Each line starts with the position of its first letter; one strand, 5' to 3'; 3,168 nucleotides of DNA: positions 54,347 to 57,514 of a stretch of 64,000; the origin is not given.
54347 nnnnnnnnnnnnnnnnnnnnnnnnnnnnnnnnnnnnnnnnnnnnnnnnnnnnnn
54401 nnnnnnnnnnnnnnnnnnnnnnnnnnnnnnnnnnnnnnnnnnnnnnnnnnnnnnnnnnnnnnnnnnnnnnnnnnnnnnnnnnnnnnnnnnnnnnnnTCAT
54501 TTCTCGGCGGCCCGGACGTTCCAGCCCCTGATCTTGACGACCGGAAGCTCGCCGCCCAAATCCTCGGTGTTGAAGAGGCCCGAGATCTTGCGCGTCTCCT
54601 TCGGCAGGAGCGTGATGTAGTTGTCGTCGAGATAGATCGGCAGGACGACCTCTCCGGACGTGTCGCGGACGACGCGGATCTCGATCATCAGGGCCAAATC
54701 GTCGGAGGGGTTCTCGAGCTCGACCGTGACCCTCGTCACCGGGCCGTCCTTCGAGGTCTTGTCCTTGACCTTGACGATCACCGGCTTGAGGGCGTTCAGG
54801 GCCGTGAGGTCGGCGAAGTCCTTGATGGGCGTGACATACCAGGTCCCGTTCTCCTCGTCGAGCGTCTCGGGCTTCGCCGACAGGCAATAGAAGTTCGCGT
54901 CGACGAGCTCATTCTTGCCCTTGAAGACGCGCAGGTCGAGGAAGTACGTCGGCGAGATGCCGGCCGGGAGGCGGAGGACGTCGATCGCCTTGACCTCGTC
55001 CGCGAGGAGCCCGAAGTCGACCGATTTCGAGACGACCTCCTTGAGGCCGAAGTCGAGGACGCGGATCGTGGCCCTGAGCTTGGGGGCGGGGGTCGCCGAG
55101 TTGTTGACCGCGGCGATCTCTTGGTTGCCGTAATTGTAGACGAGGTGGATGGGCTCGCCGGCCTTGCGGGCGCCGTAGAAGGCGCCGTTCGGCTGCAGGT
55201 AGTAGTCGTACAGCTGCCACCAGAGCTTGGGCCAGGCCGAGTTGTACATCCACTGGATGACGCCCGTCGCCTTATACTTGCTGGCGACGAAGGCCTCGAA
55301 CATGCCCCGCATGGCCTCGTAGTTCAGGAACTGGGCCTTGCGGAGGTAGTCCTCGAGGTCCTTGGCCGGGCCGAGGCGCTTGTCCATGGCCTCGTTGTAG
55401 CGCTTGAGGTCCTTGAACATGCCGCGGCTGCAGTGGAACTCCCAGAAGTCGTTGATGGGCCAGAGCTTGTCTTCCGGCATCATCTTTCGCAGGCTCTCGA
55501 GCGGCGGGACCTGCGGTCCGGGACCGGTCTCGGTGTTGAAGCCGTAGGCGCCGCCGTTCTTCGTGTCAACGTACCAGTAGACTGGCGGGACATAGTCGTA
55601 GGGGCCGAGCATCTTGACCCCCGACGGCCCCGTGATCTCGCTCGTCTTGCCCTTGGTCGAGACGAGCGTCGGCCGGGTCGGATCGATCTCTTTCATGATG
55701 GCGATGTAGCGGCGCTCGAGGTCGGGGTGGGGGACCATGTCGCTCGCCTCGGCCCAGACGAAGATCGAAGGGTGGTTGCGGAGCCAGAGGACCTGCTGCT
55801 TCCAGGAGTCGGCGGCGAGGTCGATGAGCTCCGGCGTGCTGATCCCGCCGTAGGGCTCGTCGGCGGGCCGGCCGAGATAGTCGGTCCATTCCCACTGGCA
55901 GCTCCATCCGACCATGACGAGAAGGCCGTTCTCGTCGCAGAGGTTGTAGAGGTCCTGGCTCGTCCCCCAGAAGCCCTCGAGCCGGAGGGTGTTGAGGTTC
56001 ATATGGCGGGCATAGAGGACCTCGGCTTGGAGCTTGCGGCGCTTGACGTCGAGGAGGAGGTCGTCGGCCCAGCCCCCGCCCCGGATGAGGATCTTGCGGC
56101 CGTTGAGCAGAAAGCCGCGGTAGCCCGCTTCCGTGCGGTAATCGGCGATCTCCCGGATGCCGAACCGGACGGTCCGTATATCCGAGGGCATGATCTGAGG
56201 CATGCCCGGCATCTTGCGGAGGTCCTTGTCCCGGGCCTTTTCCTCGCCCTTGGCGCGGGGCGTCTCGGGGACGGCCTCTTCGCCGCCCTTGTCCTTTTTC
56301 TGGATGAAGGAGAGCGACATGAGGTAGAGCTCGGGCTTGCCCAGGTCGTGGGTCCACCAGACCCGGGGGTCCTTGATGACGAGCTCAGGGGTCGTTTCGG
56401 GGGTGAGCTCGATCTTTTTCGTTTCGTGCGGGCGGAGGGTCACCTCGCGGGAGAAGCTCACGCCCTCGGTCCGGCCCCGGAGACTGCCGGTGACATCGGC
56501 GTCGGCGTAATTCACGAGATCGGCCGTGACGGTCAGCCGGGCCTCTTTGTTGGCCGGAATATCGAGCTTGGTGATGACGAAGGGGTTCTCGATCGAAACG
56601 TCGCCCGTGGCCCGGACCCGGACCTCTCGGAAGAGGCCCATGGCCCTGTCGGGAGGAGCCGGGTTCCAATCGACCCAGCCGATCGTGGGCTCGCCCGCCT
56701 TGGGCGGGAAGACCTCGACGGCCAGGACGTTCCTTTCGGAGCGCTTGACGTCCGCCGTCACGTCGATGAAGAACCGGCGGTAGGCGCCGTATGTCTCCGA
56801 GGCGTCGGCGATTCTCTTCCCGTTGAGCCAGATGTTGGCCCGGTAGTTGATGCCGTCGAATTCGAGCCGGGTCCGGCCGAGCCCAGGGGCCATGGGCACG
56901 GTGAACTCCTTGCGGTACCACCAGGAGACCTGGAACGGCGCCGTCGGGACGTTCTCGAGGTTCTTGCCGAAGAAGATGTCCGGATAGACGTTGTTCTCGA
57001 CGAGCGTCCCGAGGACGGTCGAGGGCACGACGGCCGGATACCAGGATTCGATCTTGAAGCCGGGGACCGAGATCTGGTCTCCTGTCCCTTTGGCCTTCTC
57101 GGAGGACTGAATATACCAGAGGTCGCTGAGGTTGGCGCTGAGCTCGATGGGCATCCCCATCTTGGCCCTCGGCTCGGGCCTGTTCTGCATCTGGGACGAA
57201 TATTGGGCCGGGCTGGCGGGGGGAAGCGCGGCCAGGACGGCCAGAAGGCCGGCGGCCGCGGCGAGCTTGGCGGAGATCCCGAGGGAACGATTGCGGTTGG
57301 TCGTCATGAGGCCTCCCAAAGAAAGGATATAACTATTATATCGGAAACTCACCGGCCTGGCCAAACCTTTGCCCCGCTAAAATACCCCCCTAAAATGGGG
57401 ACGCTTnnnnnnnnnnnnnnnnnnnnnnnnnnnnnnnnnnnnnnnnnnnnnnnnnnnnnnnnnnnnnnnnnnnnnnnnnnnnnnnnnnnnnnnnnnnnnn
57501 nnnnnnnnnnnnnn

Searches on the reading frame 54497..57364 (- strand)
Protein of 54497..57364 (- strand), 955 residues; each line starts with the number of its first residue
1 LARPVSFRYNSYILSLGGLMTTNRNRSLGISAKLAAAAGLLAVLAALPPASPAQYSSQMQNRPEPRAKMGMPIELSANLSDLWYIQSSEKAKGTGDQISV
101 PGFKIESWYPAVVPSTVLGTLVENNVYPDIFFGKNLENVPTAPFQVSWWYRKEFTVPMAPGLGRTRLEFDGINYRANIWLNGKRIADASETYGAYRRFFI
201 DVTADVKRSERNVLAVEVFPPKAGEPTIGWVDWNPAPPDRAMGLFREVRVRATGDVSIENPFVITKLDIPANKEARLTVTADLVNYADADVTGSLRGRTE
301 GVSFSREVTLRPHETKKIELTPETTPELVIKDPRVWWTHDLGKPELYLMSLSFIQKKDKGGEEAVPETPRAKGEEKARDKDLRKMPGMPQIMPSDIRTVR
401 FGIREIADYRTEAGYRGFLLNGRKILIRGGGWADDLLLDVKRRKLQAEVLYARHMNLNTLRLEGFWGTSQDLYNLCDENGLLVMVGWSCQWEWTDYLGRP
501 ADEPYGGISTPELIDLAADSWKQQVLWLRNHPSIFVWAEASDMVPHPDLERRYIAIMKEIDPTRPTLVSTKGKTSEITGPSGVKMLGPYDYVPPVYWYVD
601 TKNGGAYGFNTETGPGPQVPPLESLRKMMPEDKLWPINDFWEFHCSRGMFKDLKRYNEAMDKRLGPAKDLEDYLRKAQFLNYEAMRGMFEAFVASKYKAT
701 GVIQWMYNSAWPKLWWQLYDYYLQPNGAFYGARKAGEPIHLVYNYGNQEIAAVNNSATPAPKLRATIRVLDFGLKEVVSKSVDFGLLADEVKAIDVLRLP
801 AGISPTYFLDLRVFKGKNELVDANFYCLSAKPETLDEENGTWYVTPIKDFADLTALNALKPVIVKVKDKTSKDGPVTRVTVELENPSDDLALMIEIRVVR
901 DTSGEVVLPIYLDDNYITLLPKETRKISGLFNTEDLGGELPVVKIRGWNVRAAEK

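Call 4: search_protein_families(library=pfam, proteins=[window:54497-57364:-], max_evalue=0.01)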
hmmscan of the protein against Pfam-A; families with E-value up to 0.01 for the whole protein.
window:54497-57364:- (955 aa): 6 families
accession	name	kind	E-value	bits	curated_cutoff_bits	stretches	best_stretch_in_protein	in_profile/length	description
PF18368.7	Ig_GlcNase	-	4.1e-27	94.8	26.3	1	842-950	1-105/105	Exo-beta-D-glucosaminidase Ig-fold domain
PF22666.2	Glyco_hydro_2_N2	-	1.8e-22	80.6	27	1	86-220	4-119/167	Glycosyl hydrolase 2 galactose-binding domain-like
PF00703.27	Glyco_hydro_2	-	6.7e-09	36.9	23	1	256-360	1-98/109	Glycosyl hydrolases family 2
PF02836.23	Glyco_hydro_2_C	-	1.1e-08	35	21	1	418-571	8-163/302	Glycosyl hydrolases family 2, TIM barrel domain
PF02837.24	Glyco_hydro_2_N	-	4.5e-07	30.4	28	1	125-219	44-134/169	Glycosyl hydrolases family 2, sugar binding domain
PF17753.7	Ig_mannosidase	-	0.0037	17.3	22.6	0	886-928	22-57/81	Ig-fold domain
